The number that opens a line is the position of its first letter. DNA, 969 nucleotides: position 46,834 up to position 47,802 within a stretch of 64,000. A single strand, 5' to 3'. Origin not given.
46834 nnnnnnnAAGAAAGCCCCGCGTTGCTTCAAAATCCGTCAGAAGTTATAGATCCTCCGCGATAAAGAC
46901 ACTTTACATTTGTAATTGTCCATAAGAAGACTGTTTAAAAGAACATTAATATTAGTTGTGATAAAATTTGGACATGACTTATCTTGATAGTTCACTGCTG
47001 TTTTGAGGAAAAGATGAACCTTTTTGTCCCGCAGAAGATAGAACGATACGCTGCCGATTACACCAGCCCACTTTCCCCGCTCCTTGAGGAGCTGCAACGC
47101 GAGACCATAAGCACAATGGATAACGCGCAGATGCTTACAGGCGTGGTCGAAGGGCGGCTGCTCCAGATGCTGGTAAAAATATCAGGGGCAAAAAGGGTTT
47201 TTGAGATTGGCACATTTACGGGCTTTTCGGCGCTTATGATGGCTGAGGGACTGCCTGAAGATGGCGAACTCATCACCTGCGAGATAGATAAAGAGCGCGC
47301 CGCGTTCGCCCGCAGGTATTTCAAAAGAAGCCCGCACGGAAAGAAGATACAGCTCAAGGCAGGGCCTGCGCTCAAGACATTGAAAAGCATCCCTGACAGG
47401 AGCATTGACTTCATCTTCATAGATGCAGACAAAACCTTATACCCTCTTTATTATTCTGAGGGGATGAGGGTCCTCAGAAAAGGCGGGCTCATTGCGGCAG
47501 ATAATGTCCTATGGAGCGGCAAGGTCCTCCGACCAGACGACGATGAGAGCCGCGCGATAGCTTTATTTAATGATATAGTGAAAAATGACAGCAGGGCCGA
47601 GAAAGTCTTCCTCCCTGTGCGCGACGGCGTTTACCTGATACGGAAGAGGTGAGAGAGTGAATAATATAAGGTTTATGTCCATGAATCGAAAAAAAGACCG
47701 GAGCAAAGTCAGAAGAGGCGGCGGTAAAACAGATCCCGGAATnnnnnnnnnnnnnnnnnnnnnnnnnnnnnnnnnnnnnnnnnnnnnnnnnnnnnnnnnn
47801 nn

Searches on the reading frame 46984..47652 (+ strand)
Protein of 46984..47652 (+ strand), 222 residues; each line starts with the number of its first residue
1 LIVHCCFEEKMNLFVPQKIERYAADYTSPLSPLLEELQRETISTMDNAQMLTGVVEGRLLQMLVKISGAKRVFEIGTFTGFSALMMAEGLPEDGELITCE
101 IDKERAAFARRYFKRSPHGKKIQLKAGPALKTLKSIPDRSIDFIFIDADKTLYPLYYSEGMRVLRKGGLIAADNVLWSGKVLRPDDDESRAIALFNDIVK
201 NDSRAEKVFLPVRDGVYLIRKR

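Call 59: search_protein_families(library=pfam, proteins=[window:46984-47652:+], max_evalue=0.01)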
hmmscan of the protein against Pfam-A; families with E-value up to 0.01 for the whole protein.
window:46984-47652:+ (222 aa): 5 families
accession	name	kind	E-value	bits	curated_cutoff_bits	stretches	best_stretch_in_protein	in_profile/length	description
PF01596.23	Methyltransf_3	-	4e-67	225.9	22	1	30-221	7-203/204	O-methyltransferase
PF13578.12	Methyltransf_24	-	4.3e-13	50.5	26.3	1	74-175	2-105/105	Methyltransferase domain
PF13847.12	Methyltransf_31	-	0.0009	19.4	27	1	67-175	2-112/145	Methyltransferase domain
PF08241.18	Methyltransf_11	-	0.0032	18.5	21.2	1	74-171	2-94/95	Methyltransferase domain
PF01135.25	PCMT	-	0.0069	16.6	20.3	1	58-117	64-122/210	Protein-L-isoaspartate(D-aspartate) O-methyltransferase (PCMT)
